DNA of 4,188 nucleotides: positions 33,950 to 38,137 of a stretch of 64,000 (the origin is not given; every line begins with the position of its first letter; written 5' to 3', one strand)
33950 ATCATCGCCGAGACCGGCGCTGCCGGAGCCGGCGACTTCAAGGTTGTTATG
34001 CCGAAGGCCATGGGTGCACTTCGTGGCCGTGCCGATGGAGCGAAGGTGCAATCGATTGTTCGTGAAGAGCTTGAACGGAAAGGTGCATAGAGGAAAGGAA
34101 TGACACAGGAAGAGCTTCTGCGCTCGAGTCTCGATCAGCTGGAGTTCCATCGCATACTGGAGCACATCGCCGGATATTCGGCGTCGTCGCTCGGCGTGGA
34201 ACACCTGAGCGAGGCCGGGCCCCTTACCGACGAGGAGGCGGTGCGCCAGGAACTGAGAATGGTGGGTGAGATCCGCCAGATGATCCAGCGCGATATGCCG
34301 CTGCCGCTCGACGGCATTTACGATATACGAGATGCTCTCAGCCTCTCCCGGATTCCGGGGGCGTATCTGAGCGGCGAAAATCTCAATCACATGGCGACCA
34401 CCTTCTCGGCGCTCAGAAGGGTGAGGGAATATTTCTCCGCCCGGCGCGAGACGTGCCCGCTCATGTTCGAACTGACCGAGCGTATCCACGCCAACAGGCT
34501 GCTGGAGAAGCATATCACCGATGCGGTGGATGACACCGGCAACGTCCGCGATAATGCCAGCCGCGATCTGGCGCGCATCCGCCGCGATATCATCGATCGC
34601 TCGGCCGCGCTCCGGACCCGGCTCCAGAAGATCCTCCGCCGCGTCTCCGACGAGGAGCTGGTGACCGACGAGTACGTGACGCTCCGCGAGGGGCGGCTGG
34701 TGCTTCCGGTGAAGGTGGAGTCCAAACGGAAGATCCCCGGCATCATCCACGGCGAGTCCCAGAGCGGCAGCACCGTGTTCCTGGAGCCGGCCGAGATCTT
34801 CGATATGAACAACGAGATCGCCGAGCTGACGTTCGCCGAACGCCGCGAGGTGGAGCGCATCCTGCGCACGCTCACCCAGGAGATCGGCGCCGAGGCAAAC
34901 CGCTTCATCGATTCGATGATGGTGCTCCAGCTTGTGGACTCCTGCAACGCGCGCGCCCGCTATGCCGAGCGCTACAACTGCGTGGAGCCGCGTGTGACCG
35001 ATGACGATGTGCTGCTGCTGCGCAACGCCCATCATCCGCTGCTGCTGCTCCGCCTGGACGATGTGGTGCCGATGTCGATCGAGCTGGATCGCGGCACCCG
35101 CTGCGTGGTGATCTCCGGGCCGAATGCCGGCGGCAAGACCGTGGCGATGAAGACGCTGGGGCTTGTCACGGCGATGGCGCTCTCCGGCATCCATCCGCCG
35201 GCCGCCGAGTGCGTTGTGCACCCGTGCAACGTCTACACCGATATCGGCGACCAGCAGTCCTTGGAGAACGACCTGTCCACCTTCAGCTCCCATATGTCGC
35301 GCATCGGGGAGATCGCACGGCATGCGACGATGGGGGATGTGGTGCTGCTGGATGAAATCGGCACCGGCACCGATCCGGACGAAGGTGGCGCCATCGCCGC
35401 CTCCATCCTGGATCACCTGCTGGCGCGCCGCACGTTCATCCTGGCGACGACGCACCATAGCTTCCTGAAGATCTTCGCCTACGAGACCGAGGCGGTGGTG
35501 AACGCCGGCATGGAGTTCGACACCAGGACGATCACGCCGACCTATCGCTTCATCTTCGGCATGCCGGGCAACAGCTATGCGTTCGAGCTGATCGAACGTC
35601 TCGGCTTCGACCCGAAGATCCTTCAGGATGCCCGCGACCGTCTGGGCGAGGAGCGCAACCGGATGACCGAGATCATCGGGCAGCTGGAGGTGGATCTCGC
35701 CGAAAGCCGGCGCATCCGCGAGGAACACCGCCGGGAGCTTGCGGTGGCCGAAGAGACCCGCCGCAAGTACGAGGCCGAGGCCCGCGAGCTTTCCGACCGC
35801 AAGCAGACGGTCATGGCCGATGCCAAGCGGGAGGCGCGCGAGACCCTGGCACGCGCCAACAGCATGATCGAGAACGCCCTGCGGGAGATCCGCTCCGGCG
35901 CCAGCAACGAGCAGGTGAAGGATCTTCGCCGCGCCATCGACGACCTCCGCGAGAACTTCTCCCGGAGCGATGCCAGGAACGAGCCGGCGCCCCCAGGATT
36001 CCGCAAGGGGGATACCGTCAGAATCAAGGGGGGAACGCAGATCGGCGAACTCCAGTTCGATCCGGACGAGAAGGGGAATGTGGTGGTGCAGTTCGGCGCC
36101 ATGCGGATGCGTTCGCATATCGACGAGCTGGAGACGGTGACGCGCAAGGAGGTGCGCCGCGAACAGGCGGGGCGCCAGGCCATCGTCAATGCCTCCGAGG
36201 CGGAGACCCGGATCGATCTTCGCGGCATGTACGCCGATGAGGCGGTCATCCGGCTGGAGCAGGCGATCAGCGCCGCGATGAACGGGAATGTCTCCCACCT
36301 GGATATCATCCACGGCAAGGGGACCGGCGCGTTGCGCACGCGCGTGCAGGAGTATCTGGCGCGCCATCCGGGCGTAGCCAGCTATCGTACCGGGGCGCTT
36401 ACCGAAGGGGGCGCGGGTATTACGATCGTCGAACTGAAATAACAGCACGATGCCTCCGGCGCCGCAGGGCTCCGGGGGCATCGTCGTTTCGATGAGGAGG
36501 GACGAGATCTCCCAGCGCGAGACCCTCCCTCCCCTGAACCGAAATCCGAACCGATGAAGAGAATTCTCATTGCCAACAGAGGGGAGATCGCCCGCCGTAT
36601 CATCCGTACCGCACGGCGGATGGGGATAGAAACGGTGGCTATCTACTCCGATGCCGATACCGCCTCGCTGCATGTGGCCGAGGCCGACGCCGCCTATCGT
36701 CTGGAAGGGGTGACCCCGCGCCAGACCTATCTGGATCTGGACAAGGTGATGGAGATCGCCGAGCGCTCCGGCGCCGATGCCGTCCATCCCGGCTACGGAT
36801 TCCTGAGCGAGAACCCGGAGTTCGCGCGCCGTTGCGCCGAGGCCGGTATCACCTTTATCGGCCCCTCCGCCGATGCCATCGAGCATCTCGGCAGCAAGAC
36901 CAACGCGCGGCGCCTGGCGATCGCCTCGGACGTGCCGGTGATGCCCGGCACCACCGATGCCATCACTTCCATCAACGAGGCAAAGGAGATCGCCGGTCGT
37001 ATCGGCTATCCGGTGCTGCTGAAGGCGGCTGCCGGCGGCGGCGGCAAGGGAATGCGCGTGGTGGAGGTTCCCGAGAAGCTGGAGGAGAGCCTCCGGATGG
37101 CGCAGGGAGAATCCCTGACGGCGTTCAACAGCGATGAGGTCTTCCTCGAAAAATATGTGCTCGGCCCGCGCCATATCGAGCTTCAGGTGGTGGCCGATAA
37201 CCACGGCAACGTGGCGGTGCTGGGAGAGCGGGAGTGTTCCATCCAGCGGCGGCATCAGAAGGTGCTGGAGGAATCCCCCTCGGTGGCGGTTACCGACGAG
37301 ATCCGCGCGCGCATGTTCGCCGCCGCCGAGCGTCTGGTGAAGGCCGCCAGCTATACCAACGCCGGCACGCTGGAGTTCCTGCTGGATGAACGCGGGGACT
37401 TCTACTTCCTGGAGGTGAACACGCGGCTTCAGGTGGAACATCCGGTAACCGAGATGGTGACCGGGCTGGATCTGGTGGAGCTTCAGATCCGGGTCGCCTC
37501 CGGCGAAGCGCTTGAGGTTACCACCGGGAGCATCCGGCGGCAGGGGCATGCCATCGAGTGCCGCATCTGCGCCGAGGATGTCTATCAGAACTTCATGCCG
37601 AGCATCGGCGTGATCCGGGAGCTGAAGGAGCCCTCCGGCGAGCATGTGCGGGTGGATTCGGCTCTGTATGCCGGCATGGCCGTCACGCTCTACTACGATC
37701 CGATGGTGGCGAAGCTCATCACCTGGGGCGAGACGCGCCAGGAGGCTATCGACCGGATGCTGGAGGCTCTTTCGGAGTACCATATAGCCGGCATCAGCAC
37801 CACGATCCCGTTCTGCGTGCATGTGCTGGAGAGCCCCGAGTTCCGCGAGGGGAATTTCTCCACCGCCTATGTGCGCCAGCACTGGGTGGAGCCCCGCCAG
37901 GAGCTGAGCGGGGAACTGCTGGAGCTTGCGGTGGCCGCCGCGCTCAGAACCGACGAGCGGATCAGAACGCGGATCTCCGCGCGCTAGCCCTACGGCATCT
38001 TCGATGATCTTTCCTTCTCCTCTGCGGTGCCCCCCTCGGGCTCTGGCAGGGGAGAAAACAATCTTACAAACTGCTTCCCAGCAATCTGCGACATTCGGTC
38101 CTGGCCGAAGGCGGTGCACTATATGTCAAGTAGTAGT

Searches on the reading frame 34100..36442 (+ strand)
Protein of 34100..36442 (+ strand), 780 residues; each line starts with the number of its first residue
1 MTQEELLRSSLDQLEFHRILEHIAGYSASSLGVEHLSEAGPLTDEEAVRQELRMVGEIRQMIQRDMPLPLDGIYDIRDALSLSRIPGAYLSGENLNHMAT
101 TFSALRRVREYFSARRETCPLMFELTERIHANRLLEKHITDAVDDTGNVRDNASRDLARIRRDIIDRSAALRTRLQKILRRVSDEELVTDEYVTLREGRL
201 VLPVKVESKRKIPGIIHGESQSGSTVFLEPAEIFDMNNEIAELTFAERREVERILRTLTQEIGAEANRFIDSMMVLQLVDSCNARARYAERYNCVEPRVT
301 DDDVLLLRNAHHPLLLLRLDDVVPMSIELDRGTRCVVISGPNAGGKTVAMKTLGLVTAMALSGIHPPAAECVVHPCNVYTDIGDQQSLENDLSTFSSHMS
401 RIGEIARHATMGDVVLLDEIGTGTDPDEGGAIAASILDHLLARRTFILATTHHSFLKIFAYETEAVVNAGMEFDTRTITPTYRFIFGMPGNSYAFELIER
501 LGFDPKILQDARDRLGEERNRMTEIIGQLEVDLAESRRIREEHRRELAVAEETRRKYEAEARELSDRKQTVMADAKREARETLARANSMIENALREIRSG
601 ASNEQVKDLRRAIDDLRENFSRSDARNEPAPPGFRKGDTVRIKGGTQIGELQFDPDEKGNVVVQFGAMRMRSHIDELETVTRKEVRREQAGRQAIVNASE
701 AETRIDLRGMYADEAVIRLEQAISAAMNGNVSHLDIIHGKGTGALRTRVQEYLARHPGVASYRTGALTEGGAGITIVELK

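Call 13: search_protein_families(library=pfam, proteins=[window:34100-36442:+], max_evalue=0.001)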
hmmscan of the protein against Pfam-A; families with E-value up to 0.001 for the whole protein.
window:34100-36442:+ (780 aa): 3 families
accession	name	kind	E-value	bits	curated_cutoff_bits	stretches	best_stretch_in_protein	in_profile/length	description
PF00488.27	MutS_V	-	5.7e-26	92.1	30.2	1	336-515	1-184/188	MutS domain V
PF01713.27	Smr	-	5.7e-24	84.5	25.7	1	705-780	1-77/77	Smr domain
PF20297.4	MSSS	-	7.3e-09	35.6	26.8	1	637-677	2-42/42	MutS2 and Smr-associated SH3 domain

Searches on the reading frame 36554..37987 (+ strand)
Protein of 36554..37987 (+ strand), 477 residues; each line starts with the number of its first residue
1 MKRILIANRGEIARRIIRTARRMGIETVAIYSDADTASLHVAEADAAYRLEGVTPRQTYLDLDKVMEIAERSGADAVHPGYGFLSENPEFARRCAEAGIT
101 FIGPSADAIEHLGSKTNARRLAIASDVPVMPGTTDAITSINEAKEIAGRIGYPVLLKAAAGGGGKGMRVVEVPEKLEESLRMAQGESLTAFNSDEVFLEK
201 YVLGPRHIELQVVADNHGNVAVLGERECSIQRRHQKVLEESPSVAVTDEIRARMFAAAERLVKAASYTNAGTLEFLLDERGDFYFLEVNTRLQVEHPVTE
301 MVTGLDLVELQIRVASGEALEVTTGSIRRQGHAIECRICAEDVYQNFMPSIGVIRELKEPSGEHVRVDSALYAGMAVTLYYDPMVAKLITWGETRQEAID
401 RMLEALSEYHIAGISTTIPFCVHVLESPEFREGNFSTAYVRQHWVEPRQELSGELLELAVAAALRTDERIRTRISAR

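Call 13: search_protein_families(library=pfam, proteins=[window:36554-37987:+], max_evalue=0.001)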
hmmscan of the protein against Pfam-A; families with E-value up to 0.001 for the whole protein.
window:36554-37987:+ (477 aa): 5 families
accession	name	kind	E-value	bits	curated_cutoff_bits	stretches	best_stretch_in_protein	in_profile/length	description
PF02786.22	CPSase_L_D2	-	3.4e-72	242.8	19.8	1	115-321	2-209/211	Carbamoyl-phosphate synthase L chain, ATP binding domain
PF00289.28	Biotin_carb_N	-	1.3e-46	158.1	25.5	1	2-109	3-110/110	Biotin carboxylase, N-terminal domain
PF02785.25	Biotin_carb_C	-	9.1e-40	135.6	32.4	1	335-441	1-107/108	Biotin carboxylase C-terminal domain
PF07478.18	Dala_Dala_lig_C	-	1.8e-09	37.8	24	1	142-290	27-174/204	D-ala D-ala ligase C-terminus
PF02222.28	ATP-grasp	-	1.7e-06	28.3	27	1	136-291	15-162/179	ATP-grasp domain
